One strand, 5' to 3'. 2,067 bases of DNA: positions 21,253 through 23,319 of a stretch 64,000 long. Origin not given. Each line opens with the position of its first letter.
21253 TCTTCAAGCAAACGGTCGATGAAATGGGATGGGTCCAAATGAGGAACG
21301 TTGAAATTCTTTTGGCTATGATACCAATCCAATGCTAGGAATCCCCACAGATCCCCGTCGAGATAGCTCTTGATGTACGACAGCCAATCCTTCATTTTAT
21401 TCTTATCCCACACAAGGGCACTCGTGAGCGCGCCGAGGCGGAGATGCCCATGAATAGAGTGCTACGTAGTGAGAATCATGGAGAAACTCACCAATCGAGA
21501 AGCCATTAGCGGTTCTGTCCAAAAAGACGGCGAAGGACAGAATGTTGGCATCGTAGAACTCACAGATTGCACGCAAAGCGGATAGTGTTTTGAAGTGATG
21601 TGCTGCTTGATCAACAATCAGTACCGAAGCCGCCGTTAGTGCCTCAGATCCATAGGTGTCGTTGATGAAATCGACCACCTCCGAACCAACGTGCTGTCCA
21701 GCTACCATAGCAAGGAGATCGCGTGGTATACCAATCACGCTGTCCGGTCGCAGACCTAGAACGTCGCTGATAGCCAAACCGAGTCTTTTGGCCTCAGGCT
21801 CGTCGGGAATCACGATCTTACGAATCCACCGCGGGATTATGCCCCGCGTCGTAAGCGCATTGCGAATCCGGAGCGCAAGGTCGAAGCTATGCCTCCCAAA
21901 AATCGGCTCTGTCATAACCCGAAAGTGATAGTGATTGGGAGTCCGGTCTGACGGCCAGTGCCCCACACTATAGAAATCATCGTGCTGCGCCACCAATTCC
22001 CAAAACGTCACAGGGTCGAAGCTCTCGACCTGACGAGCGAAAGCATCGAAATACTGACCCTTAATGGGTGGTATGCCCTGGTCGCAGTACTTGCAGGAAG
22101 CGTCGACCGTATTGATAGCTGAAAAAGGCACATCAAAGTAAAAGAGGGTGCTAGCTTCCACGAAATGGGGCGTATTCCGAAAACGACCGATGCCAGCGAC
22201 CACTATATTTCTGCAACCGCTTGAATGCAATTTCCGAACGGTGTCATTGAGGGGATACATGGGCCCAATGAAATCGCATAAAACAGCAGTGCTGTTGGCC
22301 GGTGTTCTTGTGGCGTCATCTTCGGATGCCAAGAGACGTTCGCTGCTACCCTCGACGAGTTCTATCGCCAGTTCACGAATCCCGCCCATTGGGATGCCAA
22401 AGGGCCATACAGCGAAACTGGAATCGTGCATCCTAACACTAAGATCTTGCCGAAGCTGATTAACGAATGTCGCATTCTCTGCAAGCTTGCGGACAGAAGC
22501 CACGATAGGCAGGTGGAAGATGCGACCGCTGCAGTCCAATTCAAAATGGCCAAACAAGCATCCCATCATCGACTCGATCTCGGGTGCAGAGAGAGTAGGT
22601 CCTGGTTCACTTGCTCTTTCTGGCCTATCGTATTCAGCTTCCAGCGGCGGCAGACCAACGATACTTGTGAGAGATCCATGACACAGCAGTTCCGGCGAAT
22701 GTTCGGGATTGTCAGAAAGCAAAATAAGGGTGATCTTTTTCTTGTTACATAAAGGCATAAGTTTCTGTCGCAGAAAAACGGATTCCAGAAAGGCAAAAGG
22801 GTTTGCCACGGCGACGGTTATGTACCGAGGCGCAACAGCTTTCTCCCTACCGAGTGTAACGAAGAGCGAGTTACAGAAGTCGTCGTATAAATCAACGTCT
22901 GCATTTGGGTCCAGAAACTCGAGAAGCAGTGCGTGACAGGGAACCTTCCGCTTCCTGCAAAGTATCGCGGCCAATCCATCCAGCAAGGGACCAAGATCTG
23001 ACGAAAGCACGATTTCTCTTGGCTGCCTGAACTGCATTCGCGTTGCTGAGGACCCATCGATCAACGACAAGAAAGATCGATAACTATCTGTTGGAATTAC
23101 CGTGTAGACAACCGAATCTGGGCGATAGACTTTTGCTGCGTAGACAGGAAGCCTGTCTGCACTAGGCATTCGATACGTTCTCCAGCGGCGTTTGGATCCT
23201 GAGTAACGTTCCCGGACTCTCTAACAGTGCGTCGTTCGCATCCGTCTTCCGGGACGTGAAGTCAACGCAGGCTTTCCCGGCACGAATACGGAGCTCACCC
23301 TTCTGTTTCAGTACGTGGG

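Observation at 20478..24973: Four-gene operon: OMPDC-fold protein, GHKL-STAS ATPase, PRTase-like protein, TIR-domain protein, in a low-GC island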

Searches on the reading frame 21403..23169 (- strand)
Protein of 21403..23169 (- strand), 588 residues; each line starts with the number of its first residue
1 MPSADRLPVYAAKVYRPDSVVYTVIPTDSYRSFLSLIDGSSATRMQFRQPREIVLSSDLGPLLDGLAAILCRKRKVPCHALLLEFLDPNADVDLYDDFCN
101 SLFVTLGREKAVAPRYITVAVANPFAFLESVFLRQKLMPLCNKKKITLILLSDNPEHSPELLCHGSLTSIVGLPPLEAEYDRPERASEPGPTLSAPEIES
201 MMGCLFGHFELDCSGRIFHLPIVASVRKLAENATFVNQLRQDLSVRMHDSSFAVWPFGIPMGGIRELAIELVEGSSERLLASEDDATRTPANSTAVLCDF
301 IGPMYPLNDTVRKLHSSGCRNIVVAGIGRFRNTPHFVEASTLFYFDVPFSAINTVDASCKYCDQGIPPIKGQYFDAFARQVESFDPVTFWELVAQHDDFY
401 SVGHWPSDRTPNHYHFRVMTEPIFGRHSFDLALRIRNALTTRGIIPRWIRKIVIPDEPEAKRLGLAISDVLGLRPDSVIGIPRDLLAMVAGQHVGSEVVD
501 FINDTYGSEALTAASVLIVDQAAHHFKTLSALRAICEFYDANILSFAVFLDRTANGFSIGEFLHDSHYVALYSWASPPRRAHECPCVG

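Call 3: search_protein_families(library=pfam, proteins=[window:21403-23169:-], max_evalue=1)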
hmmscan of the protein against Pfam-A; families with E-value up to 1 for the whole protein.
window:21403-23169:- (588 aa): 0 families

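Call 4: search_protein_families(library=padloc, proteins=[window:21403-23169:-], max_evalue=1)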
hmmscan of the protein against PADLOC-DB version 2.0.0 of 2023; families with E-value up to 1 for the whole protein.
window:21403-23169:- (588 aa): 0 families

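Call 5: search_protein_families(library=ncbifam, proteins=[window:21403-23169:-], max_evalue=1)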
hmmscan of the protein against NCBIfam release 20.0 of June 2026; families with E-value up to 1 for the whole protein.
window:21403-23169:- (588 aa): 1 family
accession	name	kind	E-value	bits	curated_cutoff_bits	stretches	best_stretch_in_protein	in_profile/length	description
NF045907.1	LplActasePlaCLeg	equivalog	0.085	11.6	700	1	296-340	236-281/429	lysophospholipase/glycerophospholipid:cholesterol acyltransferase PlaC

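Call 10: find_homologous_proteins(query=window:21403-23169:-)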
Query window:21403-23169:- (588 aa): 7 proteins with E <= 0.001 among 8000 candidates.
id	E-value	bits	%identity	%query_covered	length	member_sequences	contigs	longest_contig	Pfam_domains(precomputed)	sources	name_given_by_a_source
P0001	0.0e+0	1262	100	93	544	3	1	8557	-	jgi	-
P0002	1.8e-170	586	48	100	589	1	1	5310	-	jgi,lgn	jgi:hypothetical protein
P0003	3.5e-168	579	44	100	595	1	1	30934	-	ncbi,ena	-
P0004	1.2e-163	564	44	100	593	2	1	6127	-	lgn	-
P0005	1.8e-162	560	44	99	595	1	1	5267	-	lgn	-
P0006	9.9e-158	544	43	100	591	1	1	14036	-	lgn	-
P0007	2.5e-141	490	44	95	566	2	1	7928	-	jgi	jgi:hypothetical protein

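Call 12: find_encoding_contigs(protein=P0003, flank=10000, max_places=3)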
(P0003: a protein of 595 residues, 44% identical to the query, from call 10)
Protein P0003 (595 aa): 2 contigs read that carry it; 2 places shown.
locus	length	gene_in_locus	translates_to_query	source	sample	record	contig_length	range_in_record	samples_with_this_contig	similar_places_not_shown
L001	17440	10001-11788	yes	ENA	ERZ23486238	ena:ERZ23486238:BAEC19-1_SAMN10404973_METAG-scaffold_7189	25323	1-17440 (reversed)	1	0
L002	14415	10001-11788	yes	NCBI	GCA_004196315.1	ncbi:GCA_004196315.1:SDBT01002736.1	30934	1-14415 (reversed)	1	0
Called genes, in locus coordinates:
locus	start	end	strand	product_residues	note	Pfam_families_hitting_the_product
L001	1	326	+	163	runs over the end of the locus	-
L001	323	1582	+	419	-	PF14072:DndB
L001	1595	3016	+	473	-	PF04471:Mrr_cat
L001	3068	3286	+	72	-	-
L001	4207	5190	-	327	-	PF00493:MCM (faint), PF13191:AAA_16 (faint), PF07728:AAA_5 (faint)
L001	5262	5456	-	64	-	-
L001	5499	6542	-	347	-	PF04313:HSDR_N (weak)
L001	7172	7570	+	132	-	-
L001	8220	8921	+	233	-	PF00215:OMPdecase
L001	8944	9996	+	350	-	PF02518:HATPase_c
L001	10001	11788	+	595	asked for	-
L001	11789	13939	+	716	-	PF00383:dCMP_cyt_deam_1, PF14437:MafB19-deam (weak), PF00670:AdoHcyase_NAD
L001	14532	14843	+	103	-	-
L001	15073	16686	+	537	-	-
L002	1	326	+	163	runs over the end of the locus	-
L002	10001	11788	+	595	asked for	-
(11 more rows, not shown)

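Call 13: find_encoding_contigs(protein=P0006, flank=10000, max_places=3)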
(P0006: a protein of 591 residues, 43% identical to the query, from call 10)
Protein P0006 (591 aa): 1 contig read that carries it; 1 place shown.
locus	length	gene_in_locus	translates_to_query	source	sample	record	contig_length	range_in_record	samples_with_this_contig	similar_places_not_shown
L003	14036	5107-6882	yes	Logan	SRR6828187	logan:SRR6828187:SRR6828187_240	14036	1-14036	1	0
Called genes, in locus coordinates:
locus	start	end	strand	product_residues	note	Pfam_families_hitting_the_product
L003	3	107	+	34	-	?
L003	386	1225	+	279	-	-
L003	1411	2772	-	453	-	-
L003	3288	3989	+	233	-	PF00215:OMPdecase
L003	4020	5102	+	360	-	PF02518:HATPase_c (faint)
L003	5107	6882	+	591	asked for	-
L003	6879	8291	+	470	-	PF01048:PNP_UDP_1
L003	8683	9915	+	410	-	-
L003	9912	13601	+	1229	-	PF13245:AAA_19, PF13604:AAA_30, PF13086:AAA_11 (weak), PF01443:Viral_helicase1 (weak), PF13538:UvrD_C_2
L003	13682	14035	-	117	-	?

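Call 16: find_encoding_contigs(protein=P0002, flank=10000, max_places=2)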
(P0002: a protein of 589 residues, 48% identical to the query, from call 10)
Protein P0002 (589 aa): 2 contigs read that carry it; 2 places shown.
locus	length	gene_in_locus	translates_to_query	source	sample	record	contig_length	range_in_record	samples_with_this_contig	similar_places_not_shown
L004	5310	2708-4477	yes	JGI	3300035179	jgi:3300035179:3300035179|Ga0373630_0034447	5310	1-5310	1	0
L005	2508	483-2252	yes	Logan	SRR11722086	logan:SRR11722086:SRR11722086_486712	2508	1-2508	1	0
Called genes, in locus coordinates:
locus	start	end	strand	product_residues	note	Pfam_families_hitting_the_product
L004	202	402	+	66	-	-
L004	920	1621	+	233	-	PF00215:OMPdecase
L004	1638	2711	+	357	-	PF02518:HATPase_c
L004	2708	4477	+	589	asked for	-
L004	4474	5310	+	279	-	?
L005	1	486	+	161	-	?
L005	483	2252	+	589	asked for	-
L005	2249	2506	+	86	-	?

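Call 17: find_encoding_contigs(protein=P0004, flank=10000, max_places=2)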
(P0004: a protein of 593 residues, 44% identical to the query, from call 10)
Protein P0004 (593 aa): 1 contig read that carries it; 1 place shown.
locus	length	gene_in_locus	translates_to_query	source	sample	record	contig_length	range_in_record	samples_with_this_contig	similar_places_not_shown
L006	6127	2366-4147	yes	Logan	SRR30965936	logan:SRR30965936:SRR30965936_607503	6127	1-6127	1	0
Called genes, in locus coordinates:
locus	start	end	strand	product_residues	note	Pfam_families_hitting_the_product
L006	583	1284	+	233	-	PF00215:OMPdecase (weak)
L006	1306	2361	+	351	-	PF02518:HATPase_c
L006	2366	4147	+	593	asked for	-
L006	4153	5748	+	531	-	PF00670:AdoHcyase_NAD, PF02826:2-Hacid_dh_C (faint)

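Call 18: find_encoding_contigs(protein=P0005, flank=10000, max_places=2)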
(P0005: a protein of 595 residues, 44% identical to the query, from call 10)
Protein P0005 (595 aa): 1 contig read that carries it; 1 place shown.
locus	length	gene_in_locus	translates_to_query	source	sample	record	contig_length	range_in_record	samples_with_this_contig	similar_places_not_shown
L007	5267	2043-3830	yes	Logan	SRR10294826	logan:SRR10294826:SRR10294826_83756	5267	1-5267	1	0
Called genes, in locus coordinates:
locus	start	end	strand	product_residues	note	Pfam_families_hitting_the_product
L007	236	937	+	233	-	PF00215:OMPdecase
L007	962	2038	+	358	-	PF02518:HATPase_c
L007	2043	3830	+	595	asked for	-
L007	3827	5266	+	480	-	?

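Call 19: find_encoding_contigs(protein=P0007, flank=10000, max_places=2)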
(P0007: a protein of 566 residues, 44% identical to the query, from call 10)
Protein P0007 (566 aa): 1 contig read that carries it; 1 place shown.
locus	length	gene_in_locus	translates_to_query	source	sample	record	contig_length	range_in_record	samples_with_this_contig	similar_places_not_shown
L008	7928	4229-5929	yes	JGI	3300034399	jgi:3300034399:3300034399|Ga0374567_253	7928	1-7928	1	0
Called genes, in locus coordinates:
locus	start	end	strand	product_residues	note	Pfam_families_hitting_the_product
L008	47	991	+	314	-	PF12224:Amidoligase_2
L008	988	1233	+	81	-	PF16468:DUF5049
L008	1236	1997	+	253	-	PF13522:GATase_6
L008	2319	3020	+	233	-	PF00215:OMPdecase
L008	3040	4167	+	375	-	PF02518:HATPase_c (weak)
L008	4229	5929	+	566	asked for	-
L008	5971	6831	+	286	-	PF01582:TIR, PF13676:TIR_2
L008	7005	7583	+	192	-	PF18959:DUF5701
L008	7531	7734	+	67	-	-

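Call 20: search_protein_families(library=pfam, proteins=[L001:11789-13939:+, L003:6879-8291:+, L004:4474-5310:+, L006:4153-5748:+, L007:3827-5266:+, L008:5971-6831:+], max_evalue=0.1)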
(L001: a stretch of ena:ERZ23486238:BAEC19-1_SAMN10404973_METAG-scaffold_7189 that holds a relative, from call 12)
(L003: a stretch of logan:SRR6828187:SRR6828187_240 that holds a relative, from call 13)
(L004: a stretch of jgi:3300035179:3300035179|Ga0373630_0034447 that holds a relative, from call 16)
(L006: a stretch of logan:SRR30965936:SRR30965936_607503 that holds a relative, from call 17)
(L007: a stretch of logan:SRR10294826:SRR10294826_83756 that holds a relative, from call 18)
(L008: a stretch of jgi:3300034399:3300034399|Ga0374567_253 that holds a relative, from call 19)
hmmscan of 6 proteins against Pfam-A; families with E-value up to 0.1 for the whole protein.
L001:11789-13939:+ (716 aa): 12 families
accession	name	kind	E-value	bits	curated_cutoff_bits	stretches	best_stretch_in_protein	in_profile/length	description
PF00670.27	AdoHcyase_NAD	-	3.4e-14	53.7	27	1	522-661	21-157/162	S-adenosyl-L-homocysteine hydrolase, NAD binding domain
PF00383.29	dCMP_cyt_deam_1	-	5.9e-14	52.2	25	1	145-243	8-102/102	Cytidine and deoxycytidylate deaminase zinc-binding region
PF14437.12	MafB19-deam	-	4e-10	40.2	27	1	160-258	19-116/142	MafB19-like deaminase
PF18785.7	Inv-AAD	-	2.5e-05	24.6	26.5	1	171-268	7-117/129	Invertebrate-AID/APOBEC-deaminase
PF02826.25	2-Hacid_dh_C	-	3.9e-05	23.5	25.1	1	516-576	28-91/178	D-isomer specific 2-hydroxyacid dehydrogenase, NAD binding domain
PF13241.12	NAD_binding_7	-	0.00055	20.9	22.1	1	524-619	7-100/104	Putative NAD(P)-binding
PF02254.24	TrkA_N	-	0.0021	18.8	23.8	1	527-567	1-41/116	TrkA-N domain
PF07991.19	KARI_N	-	0.011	15.8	20.6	1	523-581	3-61/165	Acetohydroxy acid isomeroreductase, NADPH-binding domain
PF01113.26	DapB_N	-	0.018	15.5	25.6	1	526-616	2-103/124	Dihydrodipicolinate reductase, N-terminus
PF03446.21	NAD_binding_2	-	0.02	15.3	21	1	528-584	3-59/161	NAD binding domain of 6-phosphogluconate dehydrogenase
PF03435.24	Sacchrp_dh_NADP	-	0.033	14.9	25.1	1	527-566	1-45/129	Saccharopine dehydrogenase NADP binding domain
PF05221.23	AdoHcyase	-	0.034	13.7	25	0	451-496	172-217/299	S-adenosyl-L-homocysteine hydrolase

L003:6879-8291:+ (470 aa): 1 family
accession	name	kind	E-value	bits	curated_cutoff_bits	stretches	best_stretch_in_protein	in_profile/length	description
PF01048.26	PNP_UDP_1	-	8.9e-17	61.7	25.1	1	184-445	3-209/233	Phosphorylase superfamily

L004:4474-5310:+ (279 aa): 2 families
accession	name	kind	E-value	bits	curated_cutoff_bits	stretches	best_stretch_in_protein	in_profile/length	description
PF13676.11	TIR_2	-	2.4e-20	73.7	28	1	164-257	2-93/122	TIR domain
PF01582.25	TIR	-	1.6e-10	41.5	21.3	1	161-263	2-105/179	TIR domain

L006:4153-5748:+ (531 aa): 13 families
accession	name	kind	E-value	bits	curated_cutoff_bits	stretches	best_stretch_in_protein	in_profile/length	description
PF00670.27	AdoHcyase_NAD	-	5.6e-13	49.8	27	1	337-476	21-157/162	S-adenosyl-L-homocysteine hydrolase, NAD binding domain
PF02826.25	2-Hacid_dh_C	-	1.1e-05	25.3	25.1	1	332-424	29-125/178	D-isomer specific 2-hydroxyacid dehydrogenase, NAD binding domain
PF07991.19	KARI_N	-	0.0002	21.4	20.6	1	337-395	2-60/165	Acetohydroxy acid isomeroreductase, NADPH-binding domain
PF02254.24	TrkA_N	-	0.00058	20.6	23.8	1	342-384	1-43/116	TrkA-N domain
PF03446.21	NAD_binding_2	-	0.0011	19.4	21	1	342-399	2-59/161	NAD binding domain of 6-phosphogluconate dehydrogenase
PF05221.23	AdoHcyase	-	0.0021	17.7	25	1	260-310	166-216/299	S-adenosyl-L-homocysteine hydrolase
PF02882.25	THF_DHG_CYH_C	-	0.0054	16.5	27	1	324-372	21-70/160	Tetrahydrofolate dehydrogenase/cyclohydrolase, NAD(P)-binding domain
PF13241.12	NAD_binding_7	-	0.0072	17.3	22.1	1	337-434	5-100/104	Putative NAD(P)-binding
PF03435.24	Sacchrp_dh_NADP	-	0.013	16.2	25.1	1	342-380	1-41/129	Saccharopine dehydrogenase NADP binding domain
PF01113.26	DapB_N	-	0.014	15.9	25.6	1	341-431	2-103/124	Dihydrodipicolinate reductase, N-terminus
PF15077.11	MAJIN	-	0.033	14.5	27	1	200-247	73-121/238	Membrane-anchored junction protein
PF02737.24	3HCDH_N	-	0.089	13.1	22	0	342-389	2-49/180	3-hydroxyacyl-CoA dehydrogenase, NAD binding domain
PF01488.26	Shikimate_DH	-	0.096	13.2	24.3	0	330-363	3-36/138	Shikimate / quinate 5-dehydrogenase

L007:3827-5266:+ (480 aa): 7 families
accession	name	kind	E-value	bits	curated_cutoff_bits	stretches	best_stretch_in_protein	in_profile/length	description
PF00670.27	AdoHcyase_NAD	-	8.7e-06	26.4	27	1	329-462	7-139/162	S-adenosyl-L-homocysteine hydrolase, NAD binding domain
PF02826.25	2-Hacid_dh_C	-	2.7e-05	24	25.1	1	342-406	32-95/178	D-isomer specific 2-hydroxyacid dehydrogenase, NAD binding domain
PF03807.23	F420_oxidored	-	0.0006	20.8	21.6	1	348-432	1-91/94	NADP oxidoreductase coenzyme F420-dependent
PF07991.19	KARI_N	-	0.0092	16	20.6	1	344-406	2-64/165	Acetohydroxy acid isomeroreductase, NADPH-binding domain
PF03446.21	NAD_binding_2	-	0.028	14.9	21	1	348-437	1-97/161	NAD binding domain of 6-phosphogluconate dehydrogenase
PF05221.23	AdoHcyase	-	0.055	13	25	0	270-402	170-221/299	S-adenosyl-L-homocysteine hydrolase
PF13478.12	XdhC_C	-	0.085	13.8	29.7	0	350-424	2-65/125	XdhC Rossmann domain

L008:5971-6831:+ (286 aa): 3 families
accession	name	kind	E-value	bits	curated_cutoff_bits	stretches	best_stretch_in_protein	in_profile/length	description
PF13676.11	TIR_2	-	4.9e-13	50.1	28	1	145-252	2-104/122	TIR domain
PF01582.25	TIR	-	3.8e-08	33.8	21.3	1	150-245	12-103/179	TIR domain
PF08937.16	ThsB_TIR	-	0.0015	19.3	21.2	1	145-230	1-89/100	Thoeris protein ThsB, TIR-like domain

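Call 21: search_protein_families(library=padloc, proteins=[L001:11789-13939:+, L003:6879-8291:+, L004:4474-5310:+, L006:4153-5748:+, L007:3827-5266:+, L008:5971-6831:+], max_evalue=0.01)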
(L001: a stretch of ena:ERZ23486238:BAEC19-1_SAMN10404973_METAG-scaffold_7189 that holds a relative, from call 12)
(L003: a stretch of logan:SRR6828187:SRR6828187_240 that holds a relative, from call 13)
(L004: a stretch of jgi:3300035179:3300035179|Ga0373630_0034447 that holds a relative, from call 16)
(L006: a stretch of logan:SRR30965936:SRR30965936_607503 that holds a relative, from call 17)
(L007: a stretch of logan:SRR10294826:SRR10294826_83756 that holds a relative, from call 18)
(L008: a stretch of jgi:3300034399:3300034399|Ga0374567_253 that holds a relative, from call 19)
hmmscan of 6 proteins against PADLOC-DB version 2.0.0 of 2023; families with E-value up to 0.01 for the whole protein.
L001:11789-13939:+ (716 aa): 1 family
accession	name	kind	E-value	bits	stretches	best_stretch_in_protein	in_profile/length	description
PDLC02373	dCTPase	-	3.9e-05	20.7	1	190-255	440-497/630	-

L003:6879-8291:+ (470 aa): 2 families
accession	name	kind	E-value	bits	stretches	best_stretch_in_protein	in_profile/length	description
PDLC04726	PDC-M60C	-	1.1e-15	55.4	2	357-460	295-398/407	-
PDLC00759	Effector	-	3.3e-14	50.3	2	374-464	414-502/506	PN-superfamily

L004:4474-5310:+ (279 aa): 15 families
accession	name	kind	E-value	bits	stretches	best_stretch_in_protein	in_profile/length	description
PDLC05062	PDC-S66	-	1.3e-56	190.2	1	148-277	136-265/282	-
PDLC00417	ThsB1|ThsB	-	1.4e-33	114.7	1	159-277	165-284/303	TIR-like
PDLC00424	ThsB1|ThsB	-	4.5e-15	54.1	1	163-277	104-217/234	TIR-like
PDLC02962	RT-TIR_XII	-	8.2e-15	52.6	1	144-270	329-455/478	single gene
PDLC02961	RT-TIR_XII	-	1e-12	45.8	1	146-273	333-454/475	single gene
PDLC02421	Aga_TIR-PNTD1-PNTD2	-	8.6e-11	39.6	1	163-246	6-89/430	Class I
PDLC02403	Aga_TIR-PNTD1-PNTD2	-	8e-10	36.3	1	164-244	6-86/443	Class I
PDLC02012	SAVED5--SAVED_TIR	-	9.3e-09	32.9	1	162-242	15-95/404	-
PDLC03015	TIR-NLR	-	2.6e-06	24.4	1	163-254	4-91/824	-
PDLC00436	ThsB1|ThsB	-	6.2e-06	23.8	1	144-237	18-115/183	TIR-like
PDLC03957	bSEFIR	-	2.7e-05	22.2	1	166-228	46-108/412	-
PDLC00728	Effector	-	8.2e-05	19.7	1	164-221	13-69/432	TIR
PDLC02400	Aga_TIR-PNTD1-PNTD2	-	0.00037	16.9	1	152-224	178-250/639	Class I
PDLC00422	ThsB1|ThsB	-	0.0023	15.5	1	143-252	23-136/194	TIR-like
PDLC00425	ThsB1|ThsB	-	0.0027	14.9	1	156-236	247-333/389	TIR-like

L006:4153-5748:+ (531 aa): 2 families
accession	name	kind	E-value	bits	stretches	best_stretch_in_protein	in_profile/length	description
PDLC00848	E1-E2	-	0.00073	15.9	1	332-370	367-406/607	E1-E2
PDLC00844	E1-E2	-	0.0054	13.4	0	336-364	273-301/489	E1-E2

L007:3827-5266:+ (480 aa): 4 families
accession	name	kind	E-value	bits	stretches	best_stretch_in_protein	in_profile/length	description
PDLC00826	E1-E2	-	5.2e-07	26.8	1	206-370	203-358/576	E1-E2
PDLC00842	E1-E2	-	0.0022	14.8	1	341-370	300-329/549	E1-E2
PDLC00836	E1-E2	-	0.0024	14.5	1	344-371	339-366/602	E1-E2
PDLC00853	E1-E2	-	0.0034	14.4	0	337-370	300-334/546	E1-E2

L008:5971-6831:+ (286 aa): 4 families
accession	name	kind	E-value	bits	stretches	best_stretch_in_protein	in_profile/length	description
PDLC00420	ThsB1|ThsB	-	1.1e-58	196.9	1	144-284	4-143/319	TIR-like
PDLC02012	SAVED5--SAVED_TIR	-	3e-09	34.5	1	143-261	15-130/404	-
PDLC05062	PDC-S66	-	0.00033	18.2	1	137-236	144-240/282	-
PDLC00417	ThsB1|ThsB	-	0.0099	13.4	0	149-235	172-258/303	TIR-like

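Call 32: search_solved_structures(query=A1, max_evalue=10, show_alignments=3)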
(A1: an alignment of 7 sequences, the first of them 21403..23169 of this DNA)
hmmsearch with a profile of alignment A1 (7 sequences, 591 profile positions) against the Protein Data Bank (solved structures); distinct sequences matched with E-value up to 10: 2.
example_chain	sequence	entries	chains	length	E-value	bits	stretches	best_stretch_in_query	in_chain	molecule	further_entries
1zae_A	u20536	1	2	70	0.77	11.2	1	461-514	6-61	Early protein GP16.7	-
4z1o_A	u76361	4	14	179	0.93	11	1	483-550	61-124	Phosphoribosyltransferase | Purine phosphoribosyltransferase (GpT-2)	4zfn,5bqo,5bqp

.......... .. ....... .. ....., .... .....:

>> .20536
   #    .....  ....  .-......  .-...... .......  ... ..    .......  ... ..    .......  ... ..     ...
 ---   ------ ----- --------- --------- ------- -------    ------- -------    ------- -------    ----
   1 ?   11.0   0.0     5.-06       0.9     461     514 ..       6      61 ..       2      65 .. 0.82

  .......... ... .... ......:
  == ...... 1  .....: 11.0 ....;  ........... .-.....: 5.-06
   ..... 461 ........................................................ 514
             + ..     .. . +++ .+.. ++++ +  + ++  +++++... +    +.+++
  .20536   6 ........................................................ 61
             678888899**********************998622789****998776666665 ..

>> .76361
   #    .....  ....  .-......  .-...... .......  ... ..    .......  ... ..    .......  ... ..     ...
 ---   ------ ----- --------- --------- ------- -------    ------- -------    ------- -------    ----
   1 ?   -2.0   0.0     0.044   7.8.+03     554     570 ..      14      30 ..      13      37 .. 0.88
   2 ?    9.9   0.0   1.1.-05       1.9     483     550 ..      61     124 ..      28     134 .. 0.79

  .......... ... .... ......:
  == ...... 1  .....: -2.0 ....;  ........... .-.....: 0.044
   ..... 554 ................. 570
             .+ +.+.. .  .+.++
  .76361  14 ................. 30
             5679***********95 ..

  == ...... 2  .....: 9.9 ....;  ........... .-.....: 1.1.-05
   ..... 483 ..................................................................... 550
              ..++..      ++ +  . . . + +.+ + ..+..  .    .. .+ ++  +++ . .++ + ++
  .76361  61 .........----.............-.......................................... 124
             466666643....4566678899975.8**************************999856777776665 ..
